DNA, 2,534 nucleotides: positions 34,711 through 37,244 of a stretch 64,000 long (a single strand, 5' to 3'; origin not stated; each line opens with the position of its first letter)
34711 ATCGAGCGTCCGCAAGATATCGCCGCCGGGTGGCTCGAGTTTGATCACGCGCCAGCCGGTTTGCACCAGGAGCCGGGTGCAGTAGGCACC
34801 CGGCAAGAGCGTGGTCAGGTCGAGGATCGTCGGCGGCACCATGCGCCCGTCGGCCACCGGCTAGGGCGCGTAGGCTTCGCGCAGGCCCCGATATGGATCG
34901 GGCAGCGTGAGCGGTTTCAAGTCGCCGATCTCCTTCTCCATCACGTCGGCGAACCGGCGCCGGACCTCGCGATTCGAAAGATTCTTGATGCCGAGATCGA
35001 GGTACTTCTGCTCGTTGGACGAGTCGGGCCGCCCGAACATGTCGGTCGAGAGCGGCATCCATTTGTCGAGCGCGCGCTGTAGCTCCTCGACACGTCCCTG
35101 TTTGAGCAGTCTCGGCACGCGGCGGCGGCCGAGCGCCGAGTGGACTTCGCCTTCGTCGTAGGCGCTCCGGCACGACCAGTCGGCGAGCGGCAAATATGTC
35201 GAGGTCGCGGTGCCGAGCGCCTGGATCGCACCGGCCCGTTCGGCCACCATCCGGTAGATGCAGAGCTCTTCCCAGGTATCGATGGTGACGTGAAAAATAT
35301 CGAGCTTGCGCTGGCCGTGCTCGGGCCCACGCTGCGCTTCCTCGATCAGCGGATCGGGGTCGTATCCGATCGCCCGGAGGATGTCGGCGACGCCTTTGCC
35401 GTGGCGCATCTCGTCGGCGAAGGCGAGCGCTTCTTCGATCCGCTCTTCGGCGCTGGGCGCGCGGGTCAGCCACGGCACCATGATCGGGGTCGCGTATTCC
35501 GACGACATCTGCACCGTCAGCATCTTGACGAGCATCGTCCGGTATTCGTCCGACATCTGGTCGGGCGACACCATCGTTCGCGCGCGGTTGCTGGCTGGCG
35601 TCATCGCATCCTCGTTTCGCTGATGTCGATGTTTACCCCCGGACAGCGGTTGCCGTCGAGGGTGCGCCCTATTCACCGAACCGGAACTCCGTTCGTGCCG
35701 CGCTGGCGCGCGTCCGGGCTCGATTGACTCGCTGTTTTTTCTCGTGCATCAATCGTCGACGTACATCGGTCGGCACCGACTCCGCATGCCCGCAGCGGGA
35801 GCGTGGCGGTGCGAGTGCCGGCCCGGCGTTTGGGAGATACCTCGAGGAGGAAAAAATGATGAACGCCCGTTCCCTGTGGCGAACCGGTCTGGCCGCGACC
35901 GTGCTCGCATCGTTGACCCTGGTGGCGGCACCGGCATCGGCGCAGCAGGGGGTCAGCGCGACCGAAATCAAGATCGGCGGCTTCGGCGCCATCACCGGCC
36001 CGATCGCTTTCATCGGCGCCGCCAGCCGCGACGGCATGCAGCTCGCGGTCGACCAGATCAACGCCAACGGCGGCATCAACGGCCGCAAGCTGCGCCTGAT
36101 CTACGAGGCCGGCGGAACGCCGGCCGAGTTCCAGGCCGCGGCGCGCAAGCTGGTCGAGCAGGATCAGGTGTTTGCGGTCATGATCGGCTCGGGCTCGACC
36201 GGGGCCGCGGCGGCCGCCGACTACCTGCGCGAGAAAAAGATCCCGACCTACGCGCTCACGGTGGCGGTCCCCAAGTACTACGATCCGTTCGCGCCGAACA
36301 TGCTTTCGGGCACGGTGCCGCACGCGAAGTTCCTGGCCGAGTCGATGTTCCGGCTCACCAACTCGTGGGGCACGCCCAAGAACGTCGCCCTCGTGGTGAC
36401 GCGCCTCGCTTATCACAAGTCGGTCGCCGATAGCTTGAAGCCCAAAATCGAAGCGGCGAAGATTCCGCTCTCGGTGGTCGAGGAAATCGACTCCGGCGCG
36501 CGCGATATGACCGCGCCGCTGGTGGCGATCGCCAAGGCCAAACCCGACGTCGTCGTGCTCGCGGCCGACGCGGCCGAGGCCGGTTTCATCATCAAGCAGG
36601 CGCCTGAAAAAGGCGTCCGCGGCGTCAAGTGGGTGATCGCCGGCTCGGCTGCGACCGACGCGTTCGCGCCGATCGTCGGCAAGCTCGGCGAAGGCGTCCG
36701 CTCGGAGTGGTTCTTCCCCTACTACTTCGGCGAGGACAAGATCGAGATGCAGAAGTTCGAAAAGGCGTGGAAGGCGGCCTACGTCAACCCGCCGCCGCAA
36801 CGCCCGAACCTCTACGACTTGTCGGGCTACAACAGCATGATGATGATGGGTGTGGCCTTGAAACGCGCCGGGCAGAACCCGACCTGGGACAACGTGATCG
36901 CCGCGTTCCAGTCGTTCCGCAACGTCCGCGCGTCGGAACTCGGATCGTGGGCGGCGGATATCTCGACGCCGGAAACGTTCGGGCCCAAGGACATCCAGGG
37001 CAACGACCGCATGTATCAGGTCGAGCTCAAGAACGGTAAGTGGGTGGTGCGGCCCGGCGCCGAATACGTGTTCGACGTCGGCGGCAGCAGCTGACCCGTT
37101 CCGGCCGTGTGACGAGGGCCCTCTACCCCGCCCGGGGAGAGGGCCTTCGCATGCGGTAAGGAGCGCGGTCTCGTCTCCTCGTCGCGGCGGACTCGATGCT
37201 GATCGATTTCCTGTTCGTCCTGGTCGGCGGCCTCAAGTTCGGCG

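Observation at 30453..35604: Compact five-gene CoA operon: stand-alone PaaA-like di-iron oxygenase, racemase-like protein, C-N hydrolase, acyl-CoA ligase, MhpD-like hydratase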

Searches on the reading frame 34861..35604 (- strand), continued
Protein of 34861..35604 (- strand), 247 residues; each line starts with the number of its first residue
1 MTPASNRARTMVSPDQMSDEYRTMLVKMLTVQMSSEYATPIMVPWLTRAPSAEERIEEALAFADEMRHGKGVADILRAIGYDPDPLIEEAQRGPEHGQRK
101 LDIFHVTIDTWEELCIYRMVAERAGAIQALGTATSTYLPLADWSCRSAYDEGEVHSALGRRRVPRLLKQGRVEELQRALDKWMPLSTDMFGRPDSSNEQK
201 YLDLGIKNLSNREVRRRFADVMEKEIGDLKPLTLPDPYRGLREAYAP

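Call 48: search_protein_families(library=pfam, proteins=[L016:69-1178:+, L016:1240-2886:+, L016:2950-3780:-, L016:3807-4190:-, L016:4587-5450:+, L016:6276-7001:+, L016:7013-7804:+, L016:7841-8635:-, L016:9136-10638:-, L016:11208-12062:-], max_evalue=0.001)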
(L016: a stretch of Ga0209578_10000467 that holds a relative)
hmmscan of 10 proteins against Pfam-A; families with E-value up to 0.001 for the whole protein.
L016:69-1178:+ (369 aa): 4 families
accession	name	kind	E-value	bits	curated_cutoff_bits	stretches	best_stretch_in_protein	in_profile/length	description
PF00107.32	ADH_zinc_N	-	1.6e-27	96.5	31.8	1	195-327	1-128/129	Zinc-binding dehydrogenase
PF08240.17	ADH_N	-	2.4e-17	63.5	23.5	1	31-155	2-104/104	Alcohol dehydrogenase GroES-like domain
PF16912.11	Glu_dehyd_C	-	2.8e-08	33.9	34.9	1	185-365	31-209/211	Glucose dehydrogenase C-terminus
PF13602.12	ADH_zinc_N_2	-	1.1e-07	33.3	27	1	229-356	2-124/134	Zinc-binding dehydrogenase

L016:1240-2886:+ (548 aa): 2 families
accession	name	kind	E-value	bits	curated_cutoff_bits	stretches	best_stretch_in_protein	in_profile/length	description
PF01977.22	UbiD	-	2e-54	184.3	23.3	1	122-320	6-202/206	3-octaprenyl-4-hydroxybenzoate carboxy-lyase Rift-related domain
PF20696.2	UbiD_C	-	3.9e-20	72.6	24.2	1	343-445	15-119/127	3-octaprenyl-4-hydroxybenzoate carboxy-lyase C-terminal domain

L016:2950-3780:- (276 aa): 1 family
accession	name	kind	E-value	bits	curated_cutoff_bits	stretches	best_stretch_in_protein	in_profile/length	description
PF02900.23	LigB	-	1.4e-36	126.5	26.3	1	7-251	2-250/269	Catalytic LigB subunit of aromatic ring-opening dioxygenase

L016:3807-4190:- (127 aa): 1 family
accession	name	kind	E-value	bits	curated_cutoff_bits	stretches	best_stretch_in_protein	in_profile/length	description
PF07746.16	LigA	-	2.1e-08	34.6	25.3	1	7-58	2-52/87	Aromatic-ring-opening dioxygenase LigAB, LigA subunit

L016:4587-5450:+ (287 aa): 2 families
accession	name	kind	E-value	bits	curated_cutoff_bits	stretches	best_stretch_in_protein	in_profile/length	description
PF00378.25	ECH_1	-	4.9e-33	115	27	1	35-253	4-218/251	Enoyl-CoA hydratase/isomerase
PF16113.10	ECH_2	-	3.2e-23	83.2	27.2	1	38-260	2-224/335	Enoyl-CoA hydratase/isomerase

L016:6276-7001:+ (241 aa): 1 family
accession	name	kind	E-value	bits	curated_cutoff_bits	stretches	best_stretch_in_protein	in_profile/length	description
PF05138.18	PaaA_PaaC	-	1.1e-05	25.3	28.5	1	61-240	57-227/263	Phenylacetic acid catabolic protein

L016:7013-7804:+ (263 aa): 2 families
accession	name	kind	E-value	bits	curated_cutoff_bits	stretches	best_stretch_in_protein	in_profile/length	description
PF00378.25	ECH_1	-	3.2e-45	154.9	27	1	13-262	3-249/251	Enoyl-CoA hydratase/isomerase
PF16113.10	ECH_2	-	1.1e-30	107.7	27.2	1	17-193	2-181/335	Enoyl-CoA hydratase/isomerase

L016:7841-8635:- (264 aa): 3 families
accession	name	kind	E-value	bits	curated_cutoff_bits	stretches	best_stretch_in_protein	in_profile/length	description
PF13561.12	adh_short_C2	-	9.3e-60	202.6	27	1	17-251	5-236/236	Enoyl-(Acyl carrier protein) reductase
PF00106.31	adh_short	-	5.3e-50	170.1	26.6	1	12-194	4-186/195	short chain dehydrogenase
PF08659.16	KR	-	3e-07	31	22.6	1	12-161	4-153/180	KR domain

L016:9136-10638:- (500 aa): 3 families
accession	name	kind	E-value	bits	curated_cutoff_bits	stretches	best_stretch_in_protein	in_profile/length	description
PF01977.22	UbiD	-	8e-54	182.4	23.3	1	131-332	3-205/206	3-octaprenyl-4-hydroxybenzoate carboxy-lyase Rift-related domain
PF20696.2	UbiD_C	-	1.2e-20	74.2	24.2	1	340-458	3-127/127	3-octaprenyl-4-hydroxybenzoate carboxy-lyase C-terminal domain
PF20695.2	UbiD_N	-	1.8e-20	73.3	24.3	1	42-118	2-76/78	3-octaprenyl-4-hydroxybenzoate carboxy-lyase N-terminal domain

L016:11208-12062:- (284 aa): 1 family
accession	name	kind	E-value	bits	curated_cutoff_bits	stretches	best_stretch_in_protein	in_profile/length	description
PF05138.18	PaaA_PaaC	-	4.9e-06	26.4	28.5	1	180-254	170-244/263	Phenylacetic acid catabolic protein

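Call 49: search_protein_families(library=pfam, proteins=[L015:1172-4486:+, L015:4495-4893:-, L015:4903-5394:-, L015:6439-7209:+, L015:7327-7788:+, L015:7730-8554:+, L015:9248-10099:-, L015:10245-10874:-, L015:10942-12582:-, L015:12900-14129:+], max_evalue=0.001)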
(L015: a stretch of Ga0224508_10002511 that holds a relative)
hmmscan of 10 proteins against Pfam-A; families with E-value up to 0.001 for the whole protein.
L015:1172-4486:+ (1104 aa): 8 families
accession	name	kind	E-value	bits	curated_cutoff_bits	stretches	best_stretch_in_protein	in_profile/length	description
PF00211.25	Guanylate_cyc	-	3.3e-18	66.4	21.9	1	85-252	6-172/183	Adenylate and Guanylate cyclase catalytic domain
PF13191.12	AAA_16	-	2.8e-17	64.1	32.6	1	282-460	1-158/167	AAA ATPase domain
PF00536.37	SAM_1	-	2.8e-16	60.1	23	1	5-60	6-62/64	SAM domain (Sterile alpha motif)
PF07647.24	SAM_2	-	9.8e-13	48.5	20.5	1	5-60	7-64/66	SAM domain (Sterile alpha motif)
PF13424.12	TPR_12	-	1.1e-12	48.4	30.1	0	865-924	13-74/77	Tetratricopeptide repeat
PF17874.7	TPR_MalT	-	7.5e-09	35.7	45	1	774-966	7-192/336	MalT-like TPR region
PF13401.12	AAA_22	-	2.3e-05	25.1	27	1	304-412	4-65/130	AAA domain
PF07719.23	TPR_2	-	7.8e-05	22.9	27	0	896-924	2-30/34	Tetratricopeptide repeat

L015:4495-4893:- (132 aa): 1 family
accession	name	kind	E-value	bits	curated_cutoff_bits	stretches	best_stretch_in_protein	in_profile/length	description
PF01981.21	PTH2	-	4.6e-28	98.2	23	1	4-129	1-112/115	Peptidyl-tRNA hydrolase PTH2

L015:4903-5394:- (163 aa): 2 families
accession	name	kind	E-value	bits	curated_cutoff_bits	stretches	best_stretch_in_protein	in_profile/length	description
PF13279.12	4HBT_2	-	2.4e-08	34.9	25.5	1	19-141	1-122/122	Thioesterase-like superfamily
PF03061.28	4HBT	-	6.2e-06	26.9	20.6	1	60-111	23-76/79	Thioesterase superfamily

L015:6439-7209:+ (256 aa): 1 family
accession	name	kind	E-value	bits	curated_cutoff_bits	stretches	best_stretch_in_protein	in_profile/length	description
PF05138.18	PaaA_PaaC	-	2.9e-05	23.8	28.5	1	59-251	44-227/263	Phenylacetic acid catabolic protein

L015:7327-7788:+ (153 aa): 2 families
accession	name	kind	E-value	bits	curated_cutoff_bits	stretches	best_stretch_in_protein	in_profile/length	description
PF01575.25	MaoC_dehydratas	-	2.6e-09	37.2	27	1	17-124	6-110/123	MaoC like domain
PF13452.11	FAS1_DH_region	-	3.8e-07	30.7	22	1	19-136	5-122/132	FAS1-like, dehydratase domain region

L015:7730-8554:+ (274 aa): 2 families
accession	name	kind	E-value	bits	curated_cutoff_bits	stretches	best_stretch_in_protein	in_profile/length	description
PF05138.18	PaaA_PaaC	-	3.7e-13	49.7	28.5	1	36-255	7-227/263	Phenylacetic acid catabolic protein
PF13794.12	MiaE_2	-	0.00018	21.8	25.2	1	42-141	2-100/185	tRNA-(MS[2]IO[6]A)-hydroxylase (MiaE)-like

L015:9248-10099:- (283 aa): 1 family
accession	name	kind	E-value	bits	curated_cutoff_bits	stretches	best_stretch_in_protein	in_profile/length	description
PF00892.27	EamA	-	4.5e-20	72.7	28.2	2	137-269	2-133/135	EamA-like transporter family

L015:10245-10874:- (209 aa): 7 families
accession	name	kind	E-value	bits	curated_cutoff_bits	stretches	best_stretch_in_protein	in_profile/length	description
PF13409.12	GST_N_2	-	3.3e-17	63.3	25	1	10-75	3-69/70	Glutathione S-transferase, N-terminal domain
PF13417.12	GST_N_3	-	1.2e-14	54.8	22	1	4-81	2-75/75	Glutathione S-transferase, N-terminal domain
PF02798.26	GST_N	-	2.9e-13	50.4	20.9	1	1-73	3-74/76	Glutathione S-transferase, N-terminal domain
PF00043.30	GST_C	-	7.8e-11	42.5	20.7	1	136-205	23-93/93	Glutathione S-transferase, C-terminal domain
PF14497.11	GST_C_3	-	3.5e-07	30.8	21.6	1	141-206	28-96/104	Glutathione S-transferase, C-terminal domain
PF13410.11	GST_C_2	-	1.4e-06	28.7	24.9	1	135-199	2-68/69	Glutathione S-transferase, C-terminal domain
PF21972.1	Arc1p_N_like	-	6e-05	23.7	27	1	132-203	7-79/81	Nuclear-export cofactor Arc1p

L015:10942-12582:- (546 aa): 2 families
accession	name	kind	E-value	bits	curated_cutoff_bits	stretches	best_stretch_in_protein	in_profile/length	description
PF00501.34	AMP-binding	-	3.8e-70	237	29.9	1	41-408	1-384/384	AMP-binding enzyme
PF13193.12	AMP-binding_C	-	8.8e-09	36.6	24.5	1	460-535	2-76/76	AMP-binding enzyme C-terminal domain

L015:12900-14129:+ (409 aa): 6 families
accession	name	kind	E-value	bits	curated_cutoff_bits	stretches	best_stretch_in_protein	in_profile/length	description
PF22691.2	Thiolase_C_1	-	6.3e-36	123.7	28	1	277-396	21-139/144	Thiolase C-terminal domain-like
PF00108.29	Thiolase_N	-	2.4e-23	83.3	26.4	1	17-246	2-259/260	Thiolase, N-terminal domain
PF02803.24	Thiolase_C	-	3.1e-12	46.7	27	1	278-373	26-103/123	Thiolase, C-terminal domain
PF00109.32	ketoacyl-synt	-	4.5e-08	33.4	20.8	1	92-147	168-223/252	Beta-ketoacyl synthase, N-terminal domain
PF08545.16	ACP_syn_III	-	7.5e-05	23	24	0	92-129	1-38/80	3-Oxoacyl-[acyl-carrier-protein (ACP)] synthase III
PF02801.28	Ketoacyl-synt_C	-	0.00082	19.8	20.8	0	268-302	19-53/119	Beta-ketoacyl synthase, C-terminal domain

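Call 74: search_protein_families(library=pfam, proteins=[L008:4812-6086:+, L011:7373-8467:+, L014:1068-1934:+, L012:1835-2506:+, L017:3610-4713:+, L017:4810-6195:+, L016:12101-12853:-, L016:12881-14836:-, L016:15224-16258:-, L015:14223-14978:+], max_evalue=0.001)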
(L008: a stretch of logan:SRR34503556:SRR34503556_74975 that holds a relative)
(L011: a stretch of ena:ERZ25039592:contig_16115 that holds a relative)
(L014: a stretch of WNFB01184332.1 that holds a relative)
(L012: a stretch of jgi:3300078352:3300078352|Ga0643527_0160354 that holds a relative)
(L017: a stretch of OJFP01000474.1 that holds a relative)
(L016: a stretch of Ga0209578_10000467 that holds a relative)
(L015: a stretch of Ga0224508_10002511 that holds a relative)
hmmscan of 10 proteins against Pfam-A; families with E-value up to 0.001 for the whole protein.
L008:4812-6086:+ (425 aa): 1 family
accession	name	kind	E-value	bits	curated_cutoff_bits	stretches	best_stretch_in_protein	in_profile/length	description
PF00171.27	Aldedh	-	2.5e-148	494.9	23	1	12-425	1-416/461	Aldehyde dehydrogenase family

L011:7373-8467:+ (364 aa): 0 families

L014:1068-1934:+ (289 aa): 3 families
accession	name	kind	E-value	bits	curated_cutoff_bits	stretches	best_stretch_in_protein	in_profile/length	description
PF13458.12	Peripla_BP_6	-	4.9e-36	125.5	31.7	1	54-276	1-221/343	Periplasmic binding protein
PF13433.12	Peripla_BP_5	-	6.2e-09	35.8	27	1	56-128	2-74/363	Periplasmic binding protein domain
PF01094.35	ANF_receptor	-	2.9e-08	33.6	25.4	1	77-278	5-210/353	Receptor family ligand binding region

L012:1835-2506:+ (224 aa): 0 families

L017:3610-4713:+ (367 aa): 5 families
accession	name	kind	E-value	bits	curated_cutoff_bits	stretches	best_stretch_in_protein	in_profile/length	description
PF00534.26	Glycos_transf_1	-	4.3e-25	88.7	26.4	1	184-327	14-159/172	Glycosyl transferases group 1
PF13692.12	Glyco_trans_1_4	-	6.5e-23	82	27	1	187-324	3-140/142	Glycosyl transferases group 1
PF13439.12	Glyco_transf_4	-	9.6e-17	62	28.5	1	17-176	2-169/170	Glycosyltransferase Family 4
PF20706.3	GT4-conflict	-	8.7e-12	45.2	26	1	149-351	157-382/385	Family 4 Glycosyltransferase in conflict systems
PF13579.12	Glyco_trans_4_4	-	1.4e-10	42.2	29.7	1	17-172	1-158/158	Glycosyl transferase 4-like domain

L017:4810-6195:+ (461 aa): 2 families
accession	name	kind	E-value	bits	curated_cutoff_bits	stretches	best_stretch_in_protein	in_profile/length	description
PF02397.22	Bac_transf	-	6.4e-66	221.7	27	1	272-455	1-178/179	Bacterial sugar transferase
PF13727.12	CoA_binding_3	-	1.3e-28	100.6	25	1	63-236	3-175/175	CoA-binding domain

L016:12101-12853:- (250 aa): 1 family
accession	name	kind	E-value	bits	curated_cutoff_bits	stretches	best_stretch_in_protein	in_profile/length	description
PF05138.18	PaaA_PaaC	-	5.2e-11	42.7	28.5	1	106-248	92-227/263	Phenylacetic acid catabolic protein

L016:12881-14836:- (651 aa): 0 families

L016:15224-16258:- (344 aa): 1 family
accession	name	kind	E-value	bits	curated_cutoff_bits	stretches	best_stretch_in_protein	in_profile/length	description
PF00171.27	Aldedh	-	2.4e-133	445.5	23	1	1-321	140-460/461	Aldehyde dehydrogenase family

L015:14223-14978:+ (251 aa): 1 family
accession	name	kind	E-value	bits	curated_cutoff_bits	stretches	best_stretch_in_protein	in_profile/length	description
PF05138.18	PaaA_PaaC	-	8.2e-14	51.9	28.5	1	58-238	47-230/263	Phenylacetic acid catabolic protein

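Call 77: search_protein_families(library=padloc, proteins=[window:34861-35604:-], max_evalue=0.001)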
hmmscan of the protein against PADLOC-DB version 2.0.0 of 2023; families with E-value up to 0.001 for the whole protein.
window:34861-35604:- (247 aa): 0 families

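Call 79: find_encoding_contigs(protein=P0009, flank=10000, max_places=2)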
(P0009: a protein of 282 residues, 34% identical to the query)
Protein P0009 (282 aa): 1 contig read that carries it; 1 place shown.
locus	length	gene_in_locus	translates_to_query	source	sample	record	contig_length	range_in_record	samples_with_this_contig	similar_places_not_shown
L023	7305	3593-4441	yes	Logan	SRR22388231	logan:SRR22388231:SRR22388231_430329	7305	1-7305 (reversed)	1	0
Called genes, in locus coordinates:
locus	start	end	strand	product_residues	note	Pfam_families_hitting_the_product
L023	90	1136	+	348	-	PF09587:PGA_cap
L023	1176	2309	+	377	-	PF00296:Bac_luciferase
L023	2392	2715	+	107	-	-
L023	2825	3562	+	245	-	PF05138:PaaA_PaaC (faint)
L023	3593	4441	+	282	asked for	PF05138:PaaA_PaaC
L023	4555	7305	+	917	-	?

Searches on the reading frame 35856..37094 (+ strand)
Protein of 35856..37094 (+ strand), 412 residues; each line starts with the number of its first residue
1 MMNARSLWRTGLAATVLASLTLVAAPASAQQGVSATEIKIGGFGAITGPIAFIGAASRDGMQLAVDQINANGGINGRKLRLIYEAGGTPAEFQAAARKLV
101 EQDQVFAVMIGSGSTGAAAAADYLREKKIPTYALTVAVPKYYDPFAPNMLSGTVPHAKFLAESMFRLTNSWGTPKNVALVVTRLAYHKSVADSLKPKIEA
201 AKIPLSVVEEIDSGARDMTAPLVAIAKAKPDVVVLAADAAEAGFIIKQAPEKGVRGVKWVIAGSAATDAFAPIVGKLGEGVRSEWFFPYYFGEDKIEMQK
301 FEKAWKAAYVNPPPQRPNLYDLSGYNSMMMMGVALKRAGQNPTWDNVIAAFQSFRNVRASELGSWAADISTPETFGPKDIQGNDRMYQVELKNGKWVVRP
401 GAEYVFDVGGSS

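Call 3: search_protein_families(library=pfam, proteins=[window:35856-37094:+], max_evalue=0.01)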
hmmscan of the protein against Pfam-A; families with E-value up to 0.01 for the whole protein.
window:35856-37094:+ (412 aa): 3 families
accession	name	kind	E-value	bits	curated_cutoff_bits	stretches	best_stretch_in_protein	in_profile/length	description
PF13458.12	Peripla_BP_6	-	1.3e-53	183.3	31.7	1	37-394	1-342/343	Periplasmic binding protein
PF01094.35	ANF_receptor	-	1.8e-16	60.6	25.4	1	60-346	5-312/353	Receptor family ligand binding region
PF13433.12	Peripla_BP_5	-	5.3e-15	55.8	27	1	38-346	1-301/363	Periplasmic binding protein domain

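Call 4: search_protein_families(library=ncbifam, proteins=[window:35856-37094:+], max_evalue=0.01)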
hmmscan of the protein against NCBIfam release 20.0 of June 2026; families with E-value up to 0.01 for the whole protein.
window:35856-37094:+ (412 aa): 3 families
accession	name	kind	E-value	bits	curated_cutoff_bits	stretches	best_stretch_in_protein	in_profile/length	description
NF011933.0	PRK15404.1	subfamily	9.7e-21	74.2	477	1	25-282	14-269/370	high-affinity branched-chain amino acid ABC transporter substrate-binding protein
TIGR03407.1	urea_ABC_UrtA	exception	3.3e-13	49.3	492.75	1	38-341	1-300/361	urea ABC transporter substrate-binding protein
TIGR03669.1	urea_ABC_arch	equivalog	1.5e-08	34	494.8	1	39-116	2-80/375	urea ABC transporter substrate-binding protein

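Call 63: search_solved_structures(query=window:35856-37094:+, max_evalue=1e-10)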
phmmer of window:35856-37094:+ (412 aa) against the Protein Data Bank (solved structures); distinct sequences matched with E-value up to 1e-10: 7.
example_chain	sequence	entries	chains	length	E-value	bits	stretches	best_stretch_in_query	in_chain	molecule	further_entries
4gnr_A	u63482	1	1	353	4.6e-12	49.4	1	36-371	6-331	ABC transporter substrate-binding protein-branched chain amino acid transport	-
4n0q_A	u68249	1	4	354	5.2e-12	49.3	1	37-265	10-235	Leu/Ile/Val-binding protein homolog 3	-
4obb_A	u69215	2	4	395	2.8e-11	46.9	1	38-315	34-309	Amino acid/amide ABC transporter substrate-binding protein, HAAT family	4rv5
3ipc_A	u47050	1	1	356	2.9e-11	46.8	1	44-340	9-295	ABC transporter, substrate binding protein (Amino acid)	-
4nqr_A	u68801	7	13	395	3.4e-11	46.6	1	38-315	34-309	Amino acid/amide ABC transporter substrate-binding protein, HAAT family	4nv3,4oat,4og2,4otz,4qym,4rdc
3ip5_A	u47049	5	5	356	5.1e-11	46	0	44-340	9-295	ABC transporter, substrate binding protein (Amino acid)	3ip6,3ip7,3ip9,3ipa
2lbp_A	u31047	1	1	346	5.6e-11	45.9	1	37-340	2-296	LEUCINE-BINDING PROTEIN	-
